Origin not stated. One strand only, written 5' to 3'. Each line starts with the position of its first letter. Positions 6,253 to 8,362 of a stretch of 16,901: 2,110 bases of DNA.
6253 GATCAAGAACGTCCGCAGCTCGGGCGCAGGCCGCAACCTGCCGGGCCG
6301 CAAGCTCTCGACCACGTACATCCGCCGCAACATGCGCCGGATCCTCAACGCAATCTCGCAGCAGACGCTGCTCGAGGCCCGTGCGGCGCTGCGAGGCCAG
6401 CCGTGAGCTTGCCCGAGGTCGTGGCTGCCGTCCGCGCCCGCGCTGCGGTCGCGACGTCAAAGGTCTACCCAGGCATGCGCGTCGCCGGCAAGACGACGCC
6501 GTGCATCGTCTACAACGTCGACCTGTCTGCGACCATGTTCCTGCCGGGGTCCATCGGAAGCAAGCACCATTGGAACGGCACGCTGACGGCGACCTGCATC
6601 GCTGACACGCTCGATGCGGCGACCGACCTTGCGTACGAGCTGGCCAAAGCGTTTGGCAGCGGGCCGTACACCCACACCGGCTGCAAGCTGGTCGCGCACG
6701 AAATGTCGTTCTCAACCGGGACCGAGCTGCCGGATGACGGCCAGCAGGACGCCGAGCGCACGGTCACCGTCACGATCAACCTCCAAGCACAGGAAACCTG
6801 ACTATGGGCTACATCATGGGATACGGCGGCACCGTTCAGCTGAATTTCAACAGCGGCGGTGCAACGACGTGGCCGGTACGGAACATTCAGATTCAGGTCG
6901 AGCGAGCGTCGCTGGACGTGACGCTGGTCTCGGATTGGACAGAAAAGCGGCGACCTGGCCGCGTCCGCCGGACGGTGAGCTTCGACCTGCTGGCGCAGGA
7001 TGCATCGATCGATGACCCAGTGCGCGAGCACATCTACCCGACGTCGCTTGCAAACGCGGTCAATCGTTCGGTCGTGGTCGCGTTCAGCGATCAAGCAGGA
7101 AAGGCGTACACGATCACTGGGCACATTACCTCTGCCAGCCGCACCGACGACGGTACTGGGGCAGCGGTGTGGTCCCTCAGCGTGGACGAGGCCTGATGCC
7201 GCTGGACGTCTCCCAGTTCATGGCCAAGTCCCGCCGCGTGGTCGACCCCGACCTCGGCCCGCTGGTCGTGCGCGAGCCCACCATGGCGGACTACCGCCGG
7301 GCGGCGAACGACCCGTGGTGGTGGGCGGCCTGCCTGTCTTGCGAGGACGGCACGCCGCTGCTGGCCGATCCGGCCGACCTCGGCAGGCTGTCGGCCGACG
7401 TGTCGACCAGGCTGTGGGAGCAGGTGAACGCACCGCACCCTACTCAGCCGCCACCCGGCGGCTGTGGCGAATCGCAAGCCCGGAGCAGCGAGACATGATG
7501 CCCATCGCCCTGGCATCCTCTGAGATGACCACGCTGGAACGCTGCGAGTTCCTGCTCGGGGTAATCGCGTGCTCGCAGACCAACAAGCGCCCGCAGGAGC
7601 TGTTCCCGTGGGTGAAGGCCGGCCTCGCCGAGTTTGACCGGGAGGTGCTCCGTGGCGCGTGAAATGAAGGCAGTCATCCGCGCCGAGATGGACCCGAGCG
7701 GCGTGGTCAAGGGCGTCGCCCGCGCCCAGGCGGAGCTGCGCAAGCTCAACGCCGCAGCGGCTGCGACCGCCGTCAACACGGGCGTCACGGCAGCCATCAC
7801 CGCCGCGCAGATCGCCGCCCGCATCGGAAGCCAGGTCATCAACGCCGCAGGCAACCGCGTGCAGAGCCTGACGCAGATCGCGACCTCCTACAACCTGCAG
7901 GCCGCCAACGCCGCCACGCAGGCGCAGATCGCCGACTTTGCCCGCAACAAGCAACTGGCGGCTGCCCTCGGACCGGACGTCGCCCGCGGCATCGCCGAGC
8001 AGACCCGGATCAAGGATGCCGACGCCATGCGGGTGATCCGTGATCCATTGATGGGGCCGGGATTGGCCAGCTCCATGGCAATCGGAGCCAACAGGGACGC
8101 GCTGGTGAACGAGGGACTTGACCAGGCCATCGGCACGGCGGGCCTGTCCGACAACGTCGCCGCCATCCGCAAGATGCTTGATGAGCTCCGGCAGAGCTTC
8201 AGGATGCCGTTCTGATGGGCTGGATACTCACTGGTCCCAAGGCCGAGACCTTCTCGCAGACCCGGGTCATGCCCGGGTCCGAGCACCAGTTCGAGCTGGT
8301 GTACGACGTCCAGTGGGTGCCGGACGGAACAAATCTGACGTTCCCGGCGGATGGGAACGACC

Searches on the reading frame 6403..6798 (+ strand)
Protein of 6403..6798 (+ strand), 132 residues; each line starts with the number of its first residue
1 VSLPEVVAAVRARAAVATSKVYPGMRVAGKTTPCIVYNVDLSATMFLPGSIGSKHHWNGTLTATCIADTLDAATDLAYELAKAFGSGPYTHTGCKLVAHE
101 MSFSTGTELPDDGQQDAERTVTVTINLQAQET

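Call 12: search_protein_families(library=phrogs, proteins=[window:6403-6798:+], max_evalue=0.001)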
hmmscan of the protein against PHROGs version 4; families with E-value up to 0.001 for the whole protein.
window:6403-6798:+ (132 aa): 0 families

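Call 27: search_protein_families(library=pfam, proteins=[window:6403-6798:+], max_evalue=0.1)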
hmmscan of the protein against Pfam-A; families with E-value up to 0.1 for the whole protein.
window:6403-6798:+ (132 aa): 1 family
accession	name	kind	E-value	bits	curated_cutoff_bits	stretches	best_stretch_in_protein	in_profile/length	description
PF18105.7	PGM1_C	-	0.028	14.4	22.5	1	58-77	32-51/54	PGM1 C-terminal domain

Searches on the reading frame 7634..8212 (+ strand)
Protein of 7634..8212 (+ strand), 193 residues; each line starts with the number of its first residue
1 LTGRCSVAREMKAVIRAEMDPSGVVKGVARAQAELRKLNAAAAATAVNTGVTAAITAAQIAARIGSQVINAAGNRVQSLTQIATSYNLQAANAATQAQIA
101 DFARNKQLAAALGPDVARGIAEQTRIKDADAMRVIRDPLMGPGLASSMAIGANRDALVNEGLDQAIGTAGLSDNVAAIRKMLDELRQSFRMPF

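Call 12: search_protein_families(library=phrogs, proteins=[window:7634-8212:+], max_evalue=0.001)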
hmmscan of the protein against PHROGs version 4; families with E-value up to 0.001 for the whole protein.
window:7634-8212:+ (193 aa): 0 families

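Call 27: search_protein_families(library=pfam, proteins=[window:7634-8212:+], max_evalue=0.1)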
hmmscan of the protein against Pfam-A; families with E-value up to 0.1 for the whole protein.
window:7634-8212:+ (193 aa): 1 family
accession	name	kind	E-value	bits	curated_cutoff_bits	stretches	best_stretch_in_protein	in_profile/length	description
PF18935.5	DUF5683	-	0.082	13.3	26.7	0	61-118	77-134/151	Family of unknown function (DUF5683)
